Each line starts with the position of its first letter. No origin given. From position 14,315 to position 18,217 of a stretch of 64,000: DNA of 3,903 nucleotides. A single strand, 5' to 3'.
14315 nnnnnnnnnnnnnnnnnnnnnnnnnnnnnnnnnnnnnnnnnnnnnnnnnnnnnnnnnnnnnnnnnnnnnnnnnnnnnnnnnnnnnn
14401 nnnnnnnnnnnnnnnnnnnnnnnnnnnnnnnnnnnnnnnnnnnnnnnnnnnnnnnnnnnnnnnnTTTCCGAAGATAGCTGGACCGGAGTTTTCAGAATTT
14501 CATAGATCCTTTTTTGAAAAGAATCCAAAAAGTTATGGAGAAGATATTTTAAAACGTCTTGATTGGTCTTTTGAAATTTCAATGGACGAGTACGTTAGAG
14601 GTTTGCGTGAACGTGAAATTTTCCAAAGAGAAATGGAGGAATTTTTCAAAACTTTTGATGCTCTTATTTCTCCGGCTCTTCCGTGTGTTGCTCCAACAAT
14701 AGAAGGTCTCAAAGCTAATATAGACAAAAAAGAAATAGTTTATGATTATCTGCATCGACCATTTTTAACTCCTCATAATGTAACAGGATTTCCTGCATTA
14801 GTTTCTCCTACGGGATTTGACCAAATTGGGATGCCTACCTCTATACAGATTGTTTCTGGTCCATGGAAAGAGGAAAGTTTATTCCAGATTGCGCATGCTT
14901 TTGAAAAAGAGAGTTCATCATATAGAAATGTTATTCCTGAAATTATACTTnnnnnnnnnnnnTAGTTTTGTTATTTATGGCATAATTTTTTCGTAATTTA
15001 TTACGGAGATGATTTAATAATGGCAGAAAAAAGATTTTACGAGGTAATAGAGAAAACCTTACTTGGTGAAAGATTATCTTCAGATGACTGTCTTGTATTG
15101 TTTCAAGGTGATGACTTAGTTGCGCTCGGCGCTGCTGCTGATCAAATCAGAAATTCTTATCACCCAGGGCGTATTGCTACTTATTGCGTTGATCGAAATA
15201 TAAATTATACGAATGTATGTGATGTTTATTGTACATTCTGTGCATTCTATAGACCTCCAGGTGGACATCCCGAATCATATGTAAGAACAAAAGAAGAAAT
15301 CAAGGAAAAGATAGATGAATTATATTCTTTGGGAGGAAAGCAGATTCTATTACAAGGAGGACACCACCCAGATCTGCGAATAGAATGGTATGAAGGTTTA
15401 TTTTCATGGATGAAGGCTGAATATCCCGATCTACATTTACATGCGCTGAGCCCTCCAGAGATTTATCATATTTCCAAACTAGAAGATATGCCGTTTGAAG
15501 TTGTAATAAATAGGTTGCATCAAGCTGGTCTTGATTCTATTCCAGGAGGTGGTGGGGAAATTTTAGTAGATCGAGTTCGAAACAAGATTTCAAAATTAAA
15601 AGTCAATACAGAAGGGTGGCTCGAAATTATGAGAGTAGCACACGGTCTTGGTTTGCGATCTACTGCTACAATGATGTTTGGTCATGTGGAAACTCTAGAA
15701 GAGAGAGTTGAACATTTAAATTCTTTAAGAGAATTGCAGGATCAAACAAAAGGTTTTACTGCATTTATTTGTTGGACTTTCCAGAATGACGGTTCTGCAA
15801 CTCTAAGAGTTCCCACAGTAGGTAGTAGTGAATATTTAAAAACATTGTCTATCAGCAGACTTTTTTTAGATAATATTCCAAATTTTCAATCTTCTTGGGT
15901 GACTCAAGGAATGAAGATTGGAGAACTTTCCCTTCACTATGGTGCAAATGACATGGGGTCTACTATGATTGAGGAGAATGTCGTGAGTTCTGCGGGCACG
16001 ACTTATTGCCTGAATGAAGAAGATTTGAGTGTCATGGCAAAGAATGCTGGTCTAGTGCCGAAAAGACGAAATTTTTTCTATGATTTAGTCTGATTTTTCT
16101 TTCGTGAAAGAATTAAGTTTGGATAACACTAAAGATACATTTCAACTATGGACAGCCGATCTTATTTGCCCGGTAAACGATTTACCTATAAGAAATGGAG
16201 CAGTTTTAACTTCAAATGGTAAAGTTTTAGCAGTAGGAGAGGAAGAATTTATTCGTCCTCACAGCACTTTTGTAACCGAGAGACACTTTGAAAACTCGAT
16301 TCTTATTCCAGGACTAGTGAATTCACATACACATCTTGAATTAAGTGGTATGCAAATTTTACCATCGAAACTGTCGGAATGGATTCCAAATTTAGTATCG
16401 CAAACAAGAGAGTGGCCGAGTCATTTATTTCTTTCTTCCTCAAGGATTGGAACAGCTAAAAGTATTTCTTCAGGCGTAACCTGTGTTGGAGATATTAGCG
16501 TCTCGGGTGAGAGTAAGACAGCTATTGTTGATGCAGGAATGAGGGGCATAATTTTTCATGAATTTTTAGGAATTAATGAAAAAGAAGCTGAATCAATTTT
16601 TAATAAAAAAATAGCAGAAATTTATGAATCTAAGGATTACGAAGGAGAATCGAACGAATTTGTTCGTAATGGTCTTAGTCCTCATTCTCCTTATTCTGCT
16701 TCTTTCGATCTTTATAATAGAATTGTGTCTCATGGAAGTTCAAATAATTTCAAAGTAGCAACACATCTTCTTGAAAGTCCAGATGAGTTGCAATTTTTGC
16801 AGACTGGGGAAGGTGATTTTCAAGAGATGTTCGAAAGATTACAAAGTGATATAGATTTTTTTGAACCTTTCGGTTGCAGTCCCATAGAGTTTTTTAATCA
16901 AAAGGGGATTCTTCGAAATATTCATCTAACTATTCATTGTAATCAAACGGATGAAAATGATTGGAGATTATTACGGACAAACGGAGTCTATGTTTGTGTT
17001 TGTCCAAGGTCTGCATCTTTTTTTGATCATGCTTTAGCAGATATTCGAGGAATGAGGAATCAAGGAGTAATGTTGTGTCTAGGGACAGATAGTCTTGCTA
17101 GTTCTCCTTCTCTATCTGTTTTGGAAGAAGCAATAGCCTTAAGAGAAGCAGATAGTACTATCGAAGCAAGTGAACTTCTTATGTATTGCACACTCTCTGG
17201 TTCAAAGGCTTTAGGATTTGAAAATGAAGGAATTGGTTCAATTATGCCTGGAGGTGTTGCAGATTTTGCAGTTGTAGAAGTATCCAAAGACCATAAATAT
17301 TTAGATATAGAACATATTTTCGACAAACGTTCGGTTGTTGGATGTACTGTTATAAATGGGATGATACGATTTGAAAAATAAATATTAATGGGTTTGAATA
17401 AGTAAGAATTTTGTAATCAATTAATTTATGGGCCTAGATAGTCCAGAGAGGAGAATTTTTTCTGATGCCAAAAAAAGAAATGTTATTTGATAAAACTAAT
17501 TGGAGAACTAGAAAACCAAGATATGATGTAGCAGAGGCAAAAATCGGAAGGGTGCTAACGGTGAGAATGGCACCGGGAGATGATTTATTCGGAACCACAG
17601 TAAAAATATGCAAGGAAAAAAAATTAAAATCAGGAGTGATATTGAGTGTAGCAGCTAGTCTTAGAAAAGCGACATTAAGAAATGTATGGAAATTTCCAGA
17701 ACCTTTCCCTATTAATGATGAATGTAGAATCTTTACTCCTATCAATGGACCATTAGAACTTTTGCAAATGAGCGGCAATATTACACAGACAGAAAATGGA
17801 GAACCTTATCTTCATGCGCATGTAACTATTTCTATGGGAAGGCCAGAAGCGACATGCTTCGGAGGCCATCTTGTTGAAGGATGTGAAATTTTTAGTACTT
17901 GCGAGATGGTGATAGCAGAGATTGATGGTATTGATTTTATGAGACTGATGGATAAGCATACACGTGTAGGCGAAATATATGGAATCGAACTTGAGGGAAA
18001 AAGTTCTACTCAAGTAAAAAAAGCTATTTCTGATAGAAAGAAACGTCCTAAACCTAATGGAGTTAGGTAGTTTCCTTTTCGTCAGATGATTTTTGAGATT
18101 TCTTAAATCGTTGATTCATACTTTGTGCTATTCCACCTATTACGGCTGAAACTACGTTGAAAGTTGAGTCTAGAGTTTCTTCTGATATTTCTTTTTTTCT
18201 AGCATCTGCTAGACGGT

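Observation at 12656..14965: MqnA (chorismate dehydratase) fused in frame to an amidase-signature enzyme inside the futalosine cluster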

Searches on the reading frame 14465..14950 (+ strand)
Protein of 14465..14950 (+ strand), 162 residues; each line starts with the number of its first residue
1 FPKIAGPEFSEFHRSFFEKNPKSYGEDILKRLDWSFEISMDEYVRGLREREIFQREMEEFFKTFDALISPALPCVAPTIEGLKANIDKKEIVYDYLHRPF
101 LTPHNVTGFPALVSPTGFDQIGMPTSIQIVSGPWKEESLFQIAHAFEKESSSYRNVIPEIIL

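Call 44: search_solved_structures(query=window:14465-14950:+, max_evalue=0.001, show_alignments=5)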
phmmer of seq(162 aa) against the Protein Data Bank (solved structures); distinct sequences matched with E-value up to 0.001: 15.
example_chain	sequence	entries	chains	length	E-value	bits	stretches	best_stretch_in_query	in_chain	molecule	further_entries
6dhv_A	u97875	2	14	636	1.1e-09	41.6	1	41-148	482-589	Fatty acid amide hydrolase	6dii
8eww_A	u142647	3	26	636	1.1e-09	41.6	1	41-148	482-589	Fatty acid amide hydrolase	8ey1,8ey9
3al0_A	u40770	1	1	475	3.3e-09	40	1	21-154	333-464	Glutamyl-tRNA(Gln) amidotransferase subunit A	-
2gi3_A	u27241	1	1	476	3.3e-09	40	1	21-154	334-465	Glutamyl-tRNA(Gln) amidotransferase subunit A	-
2df4_A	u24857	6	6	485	1.7e-07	34.5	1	22-149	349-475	Glutamyl-tRNA(Gln) amidotransferase subunit A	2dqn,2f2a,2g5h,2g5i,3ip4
6c62_A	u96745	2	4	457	9.6e-07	32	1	43-139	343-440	Biuret hydrolase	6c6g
3h0l_A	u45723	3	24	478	2.7e-06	30.5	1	8-155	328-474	Glutamyl-tRNA(Gln) amidotransferase subunit A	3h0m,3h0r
4wj3_A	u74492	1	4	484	5.8e-05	26.2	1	43-151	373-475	Glutamyl-tRNA(Gln) amidotransferase subunit A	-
2dc0_A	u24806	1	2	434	0.00013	25.1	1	7-133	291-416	probable amidase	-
3a2p_A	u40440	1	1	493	0.00016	24.8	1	99-147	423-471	6-aminohexanoate-cyclic-dimer hydrolase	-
3a2q_A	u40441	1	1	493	0.00016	24.8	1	99-147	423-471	6-aminohexanoate-cyclic-dimer hydrolase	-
3kfu_E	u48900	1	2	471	0.00026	24.1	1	45-150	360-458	Glutamyl-tRNA(Gln) amidotransferase subunit A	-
3a1k_A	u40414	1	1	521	0.00034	23.7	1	60-151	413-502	Amidase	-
3a1i_A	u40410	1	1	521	0.00034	23.7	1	60-151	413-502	Amidase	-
5ewq_A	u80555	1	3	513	0.0009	22.3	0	105-152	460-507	Amidase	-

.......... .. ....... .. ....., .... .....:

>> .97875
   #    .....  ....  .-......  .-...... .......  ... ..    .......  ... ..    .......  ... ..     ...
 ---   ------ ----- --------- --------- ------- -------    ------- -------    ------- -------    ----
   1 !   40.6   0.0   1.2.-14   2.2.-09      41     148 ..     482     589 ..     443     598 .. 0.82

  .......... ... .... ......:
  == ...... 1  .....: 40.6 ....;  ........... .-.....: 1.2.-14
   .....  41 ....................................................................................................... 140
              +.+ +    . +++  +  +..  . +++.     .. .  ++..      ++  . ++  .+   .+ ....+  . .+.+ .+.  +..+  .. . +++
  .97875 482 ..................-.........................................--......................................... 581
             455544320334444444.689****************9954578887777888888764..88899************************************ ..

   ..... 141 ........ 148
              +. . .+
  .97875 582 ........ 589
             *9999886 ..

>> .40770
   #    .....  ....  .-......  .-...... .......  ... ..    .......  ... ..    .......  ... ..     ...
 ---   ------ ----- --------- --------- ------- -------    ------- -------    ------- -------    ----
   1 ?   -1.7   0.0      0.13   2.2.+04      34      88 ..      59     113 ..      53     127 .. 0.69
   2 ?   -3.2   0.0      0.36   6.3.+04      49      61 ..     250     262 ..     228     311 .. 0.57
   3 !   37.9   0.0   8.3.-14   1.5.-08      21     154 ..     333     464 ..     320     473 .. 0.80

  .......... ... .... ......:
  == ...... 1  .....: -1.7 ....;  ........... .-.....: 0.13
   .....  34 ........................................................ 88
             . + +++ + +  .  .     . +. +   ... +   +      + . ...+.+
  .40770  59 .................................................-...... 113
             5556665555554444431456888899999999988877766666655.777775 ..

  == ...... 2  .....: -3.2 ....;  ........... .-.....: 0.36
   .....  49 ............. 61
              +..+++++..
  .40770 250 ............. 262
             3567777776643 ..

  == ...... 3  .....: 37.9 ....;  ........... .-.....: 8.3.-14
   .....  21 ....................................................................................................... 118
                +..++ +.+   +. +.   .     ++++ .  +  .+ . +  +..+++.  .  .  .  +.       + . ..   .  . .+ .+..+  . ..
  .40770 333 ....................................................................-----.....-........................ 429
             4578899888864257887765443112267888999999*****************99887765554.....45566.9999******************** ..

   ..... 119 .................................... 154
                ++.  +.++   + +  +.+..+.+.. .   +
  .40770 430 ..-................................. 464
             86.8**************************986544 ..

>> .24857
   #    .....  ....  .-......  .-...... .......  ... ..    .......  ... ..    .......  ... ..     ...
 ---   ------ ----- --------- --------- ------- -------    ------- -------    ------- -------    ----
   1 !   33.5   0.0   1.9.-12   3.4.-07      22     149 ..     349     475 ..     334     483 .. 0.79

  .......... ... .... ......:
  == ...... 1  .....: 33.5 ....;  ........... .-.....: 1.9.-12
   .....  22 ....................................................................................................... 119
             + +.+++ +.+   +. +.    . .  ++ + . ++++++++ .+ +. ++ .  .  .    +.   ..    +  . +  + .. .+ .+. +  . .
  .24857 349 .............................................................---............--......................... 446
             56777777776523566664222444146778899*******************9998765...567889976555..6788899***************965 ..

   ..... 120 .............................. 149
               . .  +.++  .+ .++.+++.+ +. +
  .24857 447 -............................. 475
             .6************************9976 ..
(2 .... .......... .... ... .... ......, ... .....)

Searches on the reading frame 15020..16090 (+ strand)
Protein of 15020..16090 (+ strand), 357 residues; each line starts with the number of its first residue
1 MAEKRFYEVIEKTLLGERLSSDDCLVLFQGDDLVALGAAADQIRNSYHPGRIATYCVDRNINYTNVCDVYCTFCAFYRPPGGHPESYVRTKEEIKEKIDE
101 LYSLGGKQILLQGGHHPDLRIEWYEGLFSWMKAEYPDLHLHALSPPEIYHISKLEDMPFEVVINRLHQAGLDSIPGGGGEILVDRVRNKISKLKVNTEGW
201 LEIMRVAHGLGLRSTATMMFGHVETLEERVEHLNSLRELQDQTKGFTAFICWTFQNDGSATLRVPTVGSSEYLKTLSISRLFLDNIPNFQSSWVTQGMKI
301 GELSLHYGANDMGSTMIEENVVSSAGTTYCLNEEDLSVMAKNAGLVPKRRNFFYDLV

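Call 3: search_protein_families(library=pfam, proteins=[window:15020-16090:+])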
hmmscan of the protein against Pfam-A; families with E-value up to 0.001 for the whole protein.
window:15020-16090:+ (357 aa): 2 families
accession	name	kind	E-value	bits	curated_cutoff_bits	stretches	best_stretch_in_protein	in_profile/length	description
PF19288.4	CofH_C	-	1e-31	109.8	27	1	244-355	2-117/125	CofH/MqnC C-terminal region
PF04055.27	Radical_SAM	-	7e-20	72.3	29.5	1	61-235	1-165/166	Radical SAM superfamily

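Call 4: search_protein_families(library=ncbifam, proteins=[window:15020-16090:+])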
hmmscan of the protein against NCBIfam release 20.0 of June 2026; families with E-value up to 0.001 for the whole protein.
window:15020-16090:+ (357 aa): 13 families
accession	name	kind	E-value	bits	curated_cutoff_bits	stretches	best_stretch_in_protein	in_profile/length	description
TIGR03699.1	menaquin_MqnC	equivalog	2.6e-144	480.3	428.1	1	17-356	1-341/342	cyclic dehypoxanthinyl futalosine synthase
NF006277.0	PRK08445.1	equivalog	7.1e-123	409.8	576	1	17-356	2-344/348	dehypoxanthine futalosine cyclase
TIGR00423.1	TIGR00423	subfamily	1e-110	369.9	260.25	1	54-355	2-308/310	CofH family radical SAM protein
TIGR03700.1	mena_SCO4494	equivalog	1.2e-103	346.7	434.55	1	10-355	2-349/351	aminofutalosine synthase MqnE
NF005609.0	PRK07360.1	equivalog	3.7e-95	318.8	426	1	3-355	5-366/374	7,8-didemethyl-8-hydroxy-5-deazariboflavin synthase subunit CofH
TIGR03551.1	F420_cofH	equivalog_domain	3.1e-92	309.1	374.1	1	20-356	2-344/345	5-amino-6-(D-ribitylamino)uracil--L-tyrosine 4-hydroxyphenyl transferase CofH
NF006276.0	PRK08444.1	equivalog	1e-83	281.3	560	1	8-355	2-348/353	aminofutalosine synthase MqnE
NF006687.0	PRK09234.1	equivalog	3.4e-79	267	1018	1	17-355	490-835/849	bifunctional FO biosynthesis protein CofGH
NF004580.0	PRK05926.1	equivalog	3.2e-67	227.3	583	1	6-346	15-361/370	hypothetical protein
TIGR03550.1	F420_cofG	equivalog_domain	1.8e-11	43.8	213.35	2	54-122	1-68/322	7,8-didemethyl-8-hydroxy-5-deazariboflavin synthase CofG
NF004884.0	PRK06245.1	equivalog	4.4e-11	42.2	209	1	49-122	7-77/340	7,8-didemethyl-8-hydroxy-5-deazariboflavin synthase subunit CofG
TIGR03956.1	rSAM_HydE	equivalog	3.4e-08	33.1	254.6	1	33-139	28-130/340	[FeFe] hydrogenase H-cluster radical SAM maturase HydE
TIGR03957.1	rSAM_HmdB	equivalog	5.5e-08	32.4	320.9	1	201-348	171-316/317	5,10-methenyltetrahydromethanopterin hydrogenase cofactor biosynthesis protein HmdB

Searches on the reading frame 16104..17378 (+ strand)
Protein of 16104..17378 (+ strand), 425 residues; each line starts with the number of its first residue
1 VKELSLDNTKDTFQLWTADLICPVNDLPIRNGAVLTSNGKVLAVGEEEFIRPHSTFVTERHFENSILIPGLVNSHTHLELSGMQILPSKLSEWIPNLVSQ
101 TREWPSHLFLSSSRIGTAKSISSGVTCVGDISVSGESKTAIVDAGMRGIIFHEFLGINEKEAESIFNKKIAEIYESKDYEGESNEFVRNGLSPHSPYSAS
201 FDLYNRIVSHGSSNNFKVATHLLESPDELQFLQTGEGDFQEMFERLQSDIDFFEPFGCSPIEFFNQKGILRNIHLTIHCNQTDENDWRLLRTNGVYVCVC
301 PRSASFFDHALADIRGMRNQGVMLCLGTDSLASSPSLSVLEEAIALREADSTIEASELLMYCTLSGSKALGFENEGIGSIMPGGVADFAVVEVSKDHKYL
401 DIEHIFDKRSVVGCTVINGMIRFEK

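Call 3: search_protein_families(library=pfam, proteins=[window:16104-17378:+])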
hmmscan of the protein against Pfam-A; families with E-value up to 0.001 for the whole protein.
window:16104-17378:+ (425 aa): 2 families
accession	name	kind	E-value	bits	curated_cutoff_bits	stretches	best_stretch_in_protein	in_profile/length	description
PF01979.26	Amidohydro_1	-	4.4e-31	108.8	25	1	66-419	1-342/345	Amidohydrolase family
PF07969.17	Amidohydro_3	-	6.7e-09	36.2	29.7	1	310-421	355-470/472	Amidohydrolase family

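Call 4: search_protein_families(library=ncbifam, proteins=[window:16104-17378:+])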
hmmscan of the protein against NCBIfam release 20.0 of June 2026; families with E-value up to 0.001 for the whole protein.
window:16104-17378:+ (425 aa): 20 families
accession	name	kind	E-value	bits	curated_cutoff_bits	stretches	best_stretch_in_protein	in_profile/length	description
NF006269.1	PRK08418.1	equivalog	5.6e-54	183.4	320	1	18-406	6-392/408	aminofutalosine deaminase family hydrolase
NF006549.0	PRK09045.1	equivalog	3.8e-38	131.3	540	1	18-395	14-382/444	TRZ/ATZ family hydrolase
NF004701.0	PRK06038.1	equivalog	6.3e-32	110.8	609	1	27-397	19-371/432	N-ethylammeline chlorohydrolase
NF005557.0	PRK07228.1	equivalog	2.4e-26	92.4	522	1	18-399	8-382/445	5'-deoxyadenosine deaminase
NF006055.0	PRK08203.1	equivalog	3.3e-26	91.8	532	2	182-395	197-394/455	8-oxoguanine deaminase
NF006252.0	PRK08393.1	equivalog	4.1e-26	92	617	1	32-398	21-369/424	N-ethylammeline chlorohydrolase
TIGR02967.1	guan_deamin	equivalog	4.8e-21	75.2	375.4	1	262-397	229-366/401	guanine deaminase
NF006679.0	PRK09228.1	subfamily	2.8e-19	69.2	351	1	261-396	253-390/433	guanine deaminase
NF006681.0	PRK09229.1-2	equivalog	8.5e-19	67.6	362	1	256-395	249-390/451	formimidoylglutamate deiminase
NF012037.0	PRK15493.1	equivalog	3.9e-18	65.5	779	1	29-397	20-377/435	bifunctional S-methyl-5'-thioadenosine deaminase/S-adenosylhomocysteine deaminase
NF004995.0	PRK06380.1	subfamily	4.3e-18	65.5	567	2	256-394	220-363/418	metal-dependent hydrolase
NF006056.0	PRK08204.1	subfamily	1.9e-17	63.2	391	2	261-394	234-382/449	hypothetical protein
NF005211.0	PRK06687.1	equivalog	7.6e-17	61.2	703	1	61-393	50-373/419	TRZ/ATZ family protein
NF009059.0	PRK12393.1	equivalog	6.5e-16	58.1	543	1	254-395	253-398/460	amidohydrolase family protein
NF005552.0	PRK07213.1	equivalog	3.1e-15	56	294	1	275-393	237-351/382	chlorohydrolase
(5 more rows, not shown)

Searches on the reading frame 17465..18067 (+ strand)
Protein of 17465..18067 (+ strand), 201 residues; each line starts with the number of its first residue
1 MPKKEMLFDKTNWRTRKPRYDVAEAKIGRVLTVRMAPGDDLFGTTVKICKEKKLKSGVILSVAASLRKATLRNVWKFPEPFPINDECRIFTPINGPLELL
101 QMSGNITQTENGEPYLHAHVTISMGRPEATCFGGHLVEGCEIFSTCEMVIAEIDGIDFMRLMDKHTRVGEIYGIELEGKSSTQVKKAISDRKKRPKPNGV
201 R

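Call 3: search_protein_families(library=pfam, proteins=[window:17465-18067:+])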
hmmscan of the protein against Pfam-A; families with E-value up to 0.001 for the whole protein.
window:17465-18067:+ (201 aa): 1 family
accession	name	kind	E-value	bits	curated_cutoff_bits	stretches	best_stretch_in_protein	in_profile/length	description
PF03479.20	PCC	-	1.7e-22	80.4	25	1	29-155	1-117/117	Plants and Prokaryotes Conserved (PCC) domain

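Call 4: search_protein_families(library=ncbifam, proteins=[window:17465-18067:+])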
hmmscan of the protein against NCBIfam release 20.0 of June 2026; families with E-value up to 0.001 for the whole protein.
window:17465-18067:+ (201 aa): 0 families
